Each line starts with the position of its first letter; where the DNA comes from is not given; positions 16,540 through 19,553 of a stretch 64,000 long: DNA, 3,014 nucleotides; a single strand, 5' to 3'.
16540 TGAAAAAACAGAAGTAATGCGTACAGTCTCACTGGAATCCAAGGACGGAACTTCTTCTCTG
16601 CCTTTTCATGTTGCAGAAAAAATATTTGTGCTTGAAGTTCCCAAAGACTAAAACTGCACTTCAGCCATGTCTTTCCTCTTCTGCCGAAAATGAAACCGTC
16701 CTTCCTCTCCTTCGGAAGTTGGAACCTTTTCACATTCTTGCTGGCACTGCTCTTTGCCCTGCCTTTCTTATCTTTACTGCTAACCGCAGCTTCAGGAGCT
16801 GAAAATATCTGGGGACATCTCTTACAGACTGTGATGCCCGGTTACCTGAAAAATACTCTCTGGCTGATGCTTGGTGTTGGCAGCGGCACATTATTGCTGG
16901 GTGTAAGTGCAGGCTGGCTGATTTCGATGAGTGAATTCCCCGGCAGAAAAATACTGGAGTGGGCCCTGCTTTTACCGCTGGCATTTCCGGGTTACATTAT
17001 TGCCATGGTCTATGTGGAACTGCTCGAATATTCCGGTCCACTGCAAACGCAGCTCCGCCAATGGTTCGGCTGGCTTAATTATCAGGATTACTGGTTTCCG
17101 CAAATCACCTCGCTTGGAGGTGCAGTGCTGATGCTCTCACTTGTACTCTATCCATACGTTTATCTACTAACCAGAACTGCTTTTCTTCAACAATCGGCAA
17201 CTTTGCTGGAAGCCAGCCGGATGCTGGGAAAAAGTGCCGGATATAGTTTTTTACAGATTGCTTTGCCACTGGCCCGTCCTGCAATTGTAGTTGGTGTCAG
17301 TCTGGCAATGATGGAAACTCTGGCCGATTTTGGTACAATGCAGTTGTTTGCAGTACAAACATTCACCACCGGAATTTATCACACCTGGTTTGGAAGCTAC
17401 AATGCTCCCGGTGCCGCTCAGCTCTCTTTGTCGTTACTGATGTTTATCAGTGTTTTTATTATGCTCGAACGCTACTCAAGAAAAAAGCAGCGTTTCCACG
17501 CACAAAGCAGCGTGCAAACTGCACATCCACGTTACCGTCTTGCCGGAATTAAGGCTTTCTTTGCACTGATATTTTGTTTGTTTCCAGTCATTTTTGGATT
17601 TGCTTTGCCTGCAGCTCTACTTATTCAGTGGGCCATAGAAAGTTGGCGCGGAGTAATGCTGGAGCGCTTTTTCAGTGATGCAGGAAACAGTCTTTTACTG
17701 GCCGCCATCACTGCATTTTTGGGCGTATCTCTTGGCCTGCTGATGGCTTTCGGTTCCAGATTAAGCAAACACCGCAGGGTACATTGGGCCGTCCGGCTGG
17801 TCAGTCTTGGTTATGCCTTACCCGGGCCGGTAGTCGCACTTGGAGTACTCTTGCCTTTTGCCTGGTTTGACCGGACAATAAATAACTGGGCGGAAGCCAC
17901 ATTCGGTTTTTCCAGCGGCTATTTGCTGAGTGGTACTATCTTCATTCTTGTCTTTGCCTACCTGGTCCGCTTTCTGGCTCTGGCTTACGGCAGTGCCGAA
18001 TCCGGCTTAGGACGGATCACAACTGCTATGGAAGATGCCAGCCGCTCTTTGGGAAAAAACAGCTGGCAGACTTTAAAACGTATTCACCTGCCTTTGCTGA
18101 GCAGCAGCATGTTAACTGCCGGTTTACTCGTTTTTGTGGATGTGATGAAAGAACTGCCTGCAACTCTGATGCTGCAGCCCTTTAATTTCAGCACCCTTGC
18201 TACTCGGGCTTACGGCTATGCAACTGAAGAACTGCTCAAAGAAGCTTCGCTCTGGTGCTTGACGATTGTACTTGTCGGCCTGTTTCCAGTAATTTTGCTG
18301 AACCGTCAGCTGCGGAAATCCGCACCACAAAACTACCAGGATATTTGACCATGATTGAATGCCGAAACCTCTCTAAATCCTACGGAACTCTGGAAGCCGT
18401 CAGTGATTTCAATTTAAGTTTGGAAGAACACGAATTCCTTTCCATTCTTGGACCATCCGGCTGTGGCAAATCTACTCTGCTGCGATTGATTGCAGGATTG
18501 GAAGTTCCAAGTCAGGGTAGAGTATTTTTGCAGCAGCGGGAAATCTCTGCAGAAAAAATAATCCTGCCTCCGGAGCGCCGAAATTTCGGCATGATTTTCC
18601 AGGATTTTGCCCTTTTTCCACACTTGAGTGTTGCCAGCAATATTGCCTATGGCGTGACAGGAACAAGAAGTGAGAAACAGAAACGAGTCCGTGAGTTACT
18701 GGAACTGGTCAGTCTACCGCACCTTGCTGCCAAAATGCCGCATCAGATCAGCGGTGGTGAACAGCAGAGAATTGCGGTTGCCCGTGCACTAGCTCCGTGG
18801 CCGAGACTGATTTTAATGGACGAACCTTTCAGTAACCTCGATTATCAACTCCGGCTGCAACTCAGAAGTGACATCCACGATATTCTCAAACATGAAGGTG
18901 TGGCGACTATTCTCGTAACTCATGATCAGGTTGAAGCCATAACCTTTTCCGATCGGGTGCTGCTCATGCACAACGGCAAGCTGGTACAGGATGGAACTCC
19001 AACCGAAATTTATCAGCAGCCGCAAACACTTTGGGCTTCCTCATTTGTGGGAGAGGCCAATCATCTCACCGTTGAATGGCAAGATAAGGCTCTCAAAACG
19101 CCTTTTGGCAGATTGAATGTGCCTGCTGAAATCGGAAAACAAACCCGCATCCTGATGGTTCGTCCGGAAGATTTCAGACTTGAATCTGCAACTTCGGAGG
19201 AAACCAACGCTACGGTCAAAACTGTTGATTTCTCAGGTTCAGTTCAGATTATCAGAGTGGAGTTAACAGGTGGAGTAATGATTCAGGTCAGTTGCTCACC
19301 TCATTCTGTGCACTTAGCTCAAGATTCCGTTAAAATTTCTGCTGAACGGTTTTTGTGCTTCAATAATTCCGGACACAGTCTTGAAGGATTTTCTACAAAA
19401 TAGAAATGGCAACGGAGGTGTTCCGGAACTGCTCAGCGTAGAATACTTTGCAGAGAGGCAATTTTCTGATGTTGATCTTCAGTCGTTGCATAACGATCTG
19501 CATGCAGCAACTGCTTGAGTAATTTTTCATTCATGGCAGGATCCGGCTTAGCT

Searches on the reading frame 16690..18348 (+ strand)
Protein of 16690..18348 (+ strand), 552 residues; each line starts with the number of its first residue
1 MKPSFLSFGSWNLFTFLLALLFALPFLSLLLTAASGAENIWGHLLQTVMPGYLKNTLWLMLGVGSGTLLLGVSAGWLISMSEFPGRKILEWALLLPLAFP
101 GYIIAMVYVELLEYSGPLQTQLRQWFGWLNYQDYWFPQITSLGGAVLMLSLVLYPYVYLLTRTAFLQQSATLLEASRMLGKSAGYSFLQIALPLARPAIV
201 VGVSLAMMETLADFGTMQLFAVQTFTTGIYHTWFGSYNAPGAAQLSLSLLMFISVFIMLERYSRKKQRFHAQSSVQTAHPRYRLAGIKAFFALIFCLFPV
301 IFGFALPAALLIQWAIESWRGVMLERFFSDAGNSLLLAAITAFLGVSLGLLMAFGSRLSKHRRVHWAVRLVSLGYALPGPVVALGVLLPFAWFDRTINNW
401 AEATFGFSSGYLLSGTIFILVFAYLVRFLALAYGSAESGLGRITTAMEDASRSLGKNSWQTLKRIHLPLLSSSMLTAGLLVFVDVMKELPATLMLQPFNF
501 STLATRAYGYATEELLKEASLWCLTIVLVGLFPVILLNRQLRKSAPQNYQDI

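Call 95: search_protein_families(library=pfam, proteins=[window:16690-18348:+], max_evalue=1e-8)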
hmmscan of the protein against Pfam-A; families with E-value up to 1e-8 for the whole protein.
window:16690-18348:+ (552 aa): 1 family
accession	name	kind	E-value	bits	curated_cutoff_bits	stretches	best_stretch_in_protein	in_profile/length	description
PF00528.27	BPD_transp_1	-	2.5e-19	70.2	26.4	2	69-265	3-181/184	Binding-protein-dependent transport system inner membrane component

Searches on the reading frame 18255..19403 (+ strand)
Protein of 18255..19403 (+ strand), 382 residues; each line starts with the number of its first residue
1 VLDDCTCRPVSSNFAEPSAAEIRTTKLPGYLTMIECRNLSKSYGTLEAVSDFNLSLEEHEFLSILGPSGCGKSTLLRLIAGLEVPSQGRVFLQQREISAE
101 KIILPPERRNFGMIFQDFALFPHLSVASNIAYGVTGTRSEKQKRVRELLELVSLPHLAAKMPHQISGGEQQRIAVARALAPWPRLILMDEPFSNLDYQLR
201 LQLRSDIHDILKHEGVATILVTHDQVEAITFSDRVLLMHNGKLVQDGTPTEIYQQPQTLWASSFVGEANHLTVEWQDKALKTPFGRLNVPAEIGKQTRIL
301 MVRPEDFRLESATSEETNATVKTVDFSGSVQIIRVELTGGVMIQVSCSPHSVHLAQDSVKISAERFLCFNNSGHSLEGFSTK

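Call 96: search_protein_families(library=pfam, proteins=[window:18255-19403:+], max_evalue=1e-8)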
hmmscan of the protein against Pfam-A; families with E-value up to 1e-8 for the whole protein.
window:18255-19403:+ (382 aa): 1 family
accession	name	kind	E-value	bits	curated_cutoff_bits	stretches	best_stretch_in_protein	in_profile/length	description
PF00005.33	ABC_tran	-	2.9e-34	119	25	1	50-192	2-136/137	ABC transporter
